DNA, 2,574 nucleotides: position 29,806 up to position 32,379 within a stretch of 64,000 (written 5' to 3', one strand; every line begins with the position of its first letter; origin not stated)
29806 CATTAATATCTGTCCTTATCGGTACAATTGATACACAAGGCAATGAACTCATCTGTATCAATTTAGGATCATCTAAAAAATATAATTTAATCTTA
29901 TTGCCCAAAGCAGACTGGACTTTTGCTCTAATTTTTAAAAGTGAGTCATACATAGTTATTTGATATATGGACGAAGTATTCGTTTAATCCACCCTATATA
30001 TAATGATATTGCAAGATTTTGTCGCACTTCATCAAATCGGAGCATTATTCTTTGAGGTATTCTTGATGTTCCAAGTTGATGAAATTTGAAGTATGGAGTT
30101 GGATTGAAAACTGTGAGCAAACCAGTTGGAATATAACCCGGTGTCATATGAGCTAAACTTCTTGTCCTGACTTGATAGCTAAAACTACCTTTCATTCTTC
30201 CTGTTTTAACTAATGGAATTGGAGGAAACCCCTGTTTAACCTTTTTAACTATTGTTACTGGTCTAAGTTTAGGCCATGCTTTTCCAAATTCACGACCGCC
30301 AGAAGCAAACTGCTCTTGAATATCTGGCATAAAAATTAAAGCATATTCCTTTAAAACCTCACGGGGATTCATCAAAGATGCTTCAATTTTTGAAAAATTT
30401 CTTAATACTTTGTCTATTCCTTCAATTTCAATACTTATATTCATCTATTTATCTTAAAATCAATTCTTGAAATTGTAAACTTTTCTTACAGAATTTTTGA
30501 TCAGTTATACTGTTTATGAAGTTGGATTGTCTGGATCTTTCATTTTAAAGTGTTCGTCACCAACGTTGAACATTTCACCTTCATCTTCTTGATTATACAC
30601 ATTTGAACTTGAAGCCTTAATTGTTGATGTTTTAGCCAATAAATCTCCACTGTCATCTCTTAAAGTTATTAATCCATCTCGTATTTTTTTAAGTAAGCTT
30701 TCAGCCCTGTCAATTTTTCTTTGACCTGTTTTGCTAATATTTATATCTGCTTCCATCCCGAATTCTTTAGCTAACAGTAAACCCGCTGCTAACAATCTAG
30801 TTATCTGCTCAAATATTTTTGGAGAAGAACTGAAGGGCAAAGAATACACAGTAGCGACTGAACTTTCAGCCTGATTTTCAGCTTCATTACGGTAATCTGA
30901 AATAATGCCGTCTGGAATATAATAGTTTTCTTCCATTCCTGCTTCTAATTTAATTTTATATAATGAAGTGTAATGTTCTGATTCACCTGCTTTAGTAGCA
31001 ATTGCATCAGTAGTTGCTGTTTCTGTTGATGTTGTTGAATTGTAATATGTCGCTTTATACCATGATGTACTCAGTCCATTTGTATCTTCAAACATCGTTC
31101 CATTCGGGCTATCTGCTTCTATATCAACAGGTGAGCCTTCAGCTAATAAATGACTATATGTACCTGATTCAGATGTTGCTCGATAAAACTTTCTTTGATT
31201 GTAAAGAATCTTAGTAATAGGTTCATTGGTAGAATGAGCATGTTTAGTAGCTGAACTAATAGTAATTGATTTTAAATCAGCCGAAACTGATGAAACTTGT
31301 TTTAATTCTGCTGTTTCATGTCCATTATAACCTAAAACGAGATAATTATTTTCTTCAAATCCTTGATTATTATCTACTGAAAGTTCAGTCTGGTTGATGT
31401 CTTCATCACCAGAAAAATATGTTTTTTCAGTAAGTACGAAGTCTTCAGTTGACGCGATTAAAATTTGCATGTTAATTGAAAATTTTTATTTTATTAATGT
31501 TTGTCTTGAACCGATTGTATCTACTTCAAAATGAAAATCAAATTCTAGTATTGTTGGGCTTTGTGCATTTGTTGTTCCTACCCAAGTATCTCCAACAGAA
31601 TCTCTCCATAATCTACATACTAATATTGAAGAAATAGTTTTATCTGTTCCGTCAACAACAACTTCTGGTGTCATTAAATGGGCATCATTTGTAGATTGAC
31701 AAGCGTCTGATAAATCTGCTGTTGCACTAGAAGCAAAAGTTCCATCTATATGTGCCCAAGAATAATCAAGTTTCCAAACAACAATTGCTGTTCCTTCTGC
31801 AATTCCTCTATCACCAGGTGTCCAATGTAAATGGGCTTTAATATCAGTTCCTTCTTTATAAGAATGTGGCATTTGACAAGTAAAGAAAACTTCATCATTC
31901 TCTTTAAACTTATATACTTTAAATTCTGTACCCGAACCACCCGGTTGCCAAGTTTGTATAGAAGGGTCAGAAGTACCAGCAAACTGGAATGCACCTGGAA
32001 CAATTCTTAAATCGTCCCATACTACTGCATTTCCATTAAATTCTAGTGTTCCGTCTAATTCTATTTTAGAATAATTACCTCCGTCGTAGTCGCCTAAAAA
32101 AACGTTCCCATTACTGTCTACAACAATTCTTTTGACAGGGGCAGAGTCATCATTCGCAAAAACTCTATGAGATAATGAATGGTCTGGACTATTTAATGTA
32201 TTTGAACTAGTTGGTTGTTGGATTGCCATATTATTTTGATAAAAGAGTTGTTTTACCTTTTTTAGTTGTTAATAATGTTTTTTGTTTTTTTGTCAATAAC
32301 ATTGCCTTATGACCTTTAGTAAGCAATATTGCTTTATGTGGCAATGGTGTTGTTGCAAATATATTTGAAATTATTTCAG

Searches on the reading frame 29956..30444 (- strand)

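Call 48: search_protein_families(library=phrogs, proteins=[window:29956-30444:-], max_evalue=0.001)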
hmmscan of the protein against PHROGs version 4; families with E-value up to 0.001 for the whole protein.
window:29956-30444:- (162 aa): 3 families
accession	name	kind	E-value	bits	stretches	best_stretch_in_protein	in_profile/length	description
phrog_26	-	connector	5.2e-15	56.7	1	1-158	78-231/321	tail completion or Neck1 protein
phrog_222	-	connector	9.8e-08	33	1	15-95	194-264/276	tail completion or Neck1 protein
phrog_5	-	connector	7.9e-06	26.9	1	1-134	89-186/239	tail completion or Neck1 protein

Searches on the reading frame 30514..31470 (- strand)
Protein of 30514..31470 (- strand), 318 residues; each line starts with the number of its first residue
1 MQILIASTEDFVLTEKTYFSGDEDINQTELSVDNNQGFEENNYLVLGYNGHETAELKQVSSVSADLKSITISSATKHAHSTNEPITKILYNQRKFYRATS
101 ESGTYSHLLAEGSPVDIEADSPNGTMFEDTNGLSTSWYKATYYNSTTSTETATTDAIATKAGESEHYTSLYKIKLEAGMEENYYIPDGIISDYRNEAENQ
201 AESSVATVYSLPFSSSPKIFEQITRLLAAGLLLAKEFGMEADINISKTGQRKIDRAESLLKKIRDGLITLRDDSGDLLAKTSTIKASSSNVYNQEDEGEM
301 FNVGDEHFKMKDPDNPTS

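Call 5: search_protein_families(library=pfam, proteins=[window:30514-31470:-], max_evalue=0.01)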
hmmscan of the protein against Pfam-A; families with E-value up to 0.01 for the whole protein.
window:30514-31470:- (318 aa): 1 family
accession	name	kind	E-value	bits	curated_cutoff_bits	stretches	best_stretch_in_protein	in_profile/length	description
PF07030.17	Phage_Mu_Gp36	-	3.4e-05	24.4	24.7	1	182-275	25-110/124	Bacteriophage Mu, Gp36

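Call 6: search_protein_families(library=phrogs, proteins=[window:30514-31470:-], max_evalue=0.01)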
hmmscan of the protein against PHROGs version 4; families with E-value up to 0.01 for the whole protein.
window:30514-31470:- (318 aa): 1 family
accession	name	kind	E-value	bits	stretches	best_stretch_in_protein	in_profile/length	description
phrog_195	-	connector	0.00071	19.9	1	195-274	201-275/386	head-tail adaptor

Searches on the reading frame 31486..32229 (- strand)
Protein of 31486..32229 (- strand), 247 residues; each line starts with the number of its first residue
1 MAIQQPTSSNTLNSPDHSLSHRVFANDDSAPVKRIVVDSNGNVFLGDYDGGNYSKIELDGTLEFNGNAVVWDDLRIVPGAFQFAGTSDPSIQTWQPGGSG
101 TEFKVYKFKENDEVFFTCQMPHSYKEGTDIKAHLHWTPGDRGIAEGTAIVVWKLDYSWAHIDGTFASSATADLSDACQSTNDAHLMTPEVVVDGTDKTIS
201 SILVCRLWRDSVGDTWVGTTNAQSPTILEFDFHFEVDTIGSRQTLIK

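Call 5: search_protein_families(library=pfam, proteins=[window:31486-32229:-], max_evalue=0.01)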
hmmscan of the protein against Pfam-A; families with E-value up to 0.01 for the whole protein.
window:31486-32229:- (247 aa): 0 families

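Call 6: search_protein_families(library=phrogs, proteins=[window:31486-32229:-], max_evalue=0.01)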
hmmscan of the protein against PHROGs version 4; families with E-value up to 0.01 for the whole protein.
window:31486-32229:- (247 aa): 0 families

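Call 64: search_solved_structures(query=window:31486-32229:-, max_evalue=10)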
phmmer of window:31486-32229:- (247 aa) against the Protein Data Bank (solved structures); distinct sequences matched with E-value up to 10: 12.
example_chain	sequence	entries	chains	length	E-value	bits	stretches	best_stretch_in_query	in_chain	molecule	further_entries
3p6j_A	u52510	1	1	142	0.0079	19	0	34-63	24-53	de novo designed beta-trefoil architecture with symmetric primary structure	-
5fu4_A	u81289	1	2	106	0.081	15.7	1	39-99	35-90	CBM74-RFGH5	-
5aot_A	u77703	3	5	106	0.11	15.3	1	39-99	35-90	Carbohydrate binding module | CBM74-RFGH5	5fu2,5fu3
5aos_A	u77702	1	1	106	0.11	15.3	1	39-99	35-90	Carbohydrate binding module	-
3q7y_A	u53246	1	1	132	0.12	15.2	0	33-63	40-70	De novo designed beta-trefoil architecture with symmetric primary structure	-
4qkr_A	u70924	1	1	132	0.13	15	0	33-63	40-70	DE NOVO PROTEIN 6XTYR/PV2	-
3snv_A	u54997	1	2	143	0.19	14.5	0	34-63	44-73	Symfoil-4T/Permutation #1 synthetic protein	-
3o4d_A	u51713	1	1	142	0.29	13.9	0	34-63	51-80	de novo designed beta-trefoil architecture with symmetric primary structure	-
3o4b_A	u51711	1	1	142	0.31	13.8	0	34-63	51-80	de novo designed beta-trefoil architecture with symmetric primary structure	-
3o4c_A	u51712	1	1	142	0.35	13.6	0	35-64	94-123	de novo designed beta-trefoil architecture with symmetric primary structure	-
3p6i_A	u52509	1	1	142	0.38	13.5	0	34-63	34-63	de novo designed beta-trefoil architecture with symmetric primary structure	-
2odl_A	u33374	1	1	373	0.67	12.7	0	19-91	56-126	Adhesin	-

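Call 95: search_dna_similar(query=window:31486-32229:-, collection=phages, mode=protein, max_evalue=0.001, max_rows=12)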
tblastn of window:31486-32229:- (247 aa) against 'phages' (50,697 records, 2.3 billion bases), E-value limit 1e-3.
No match.
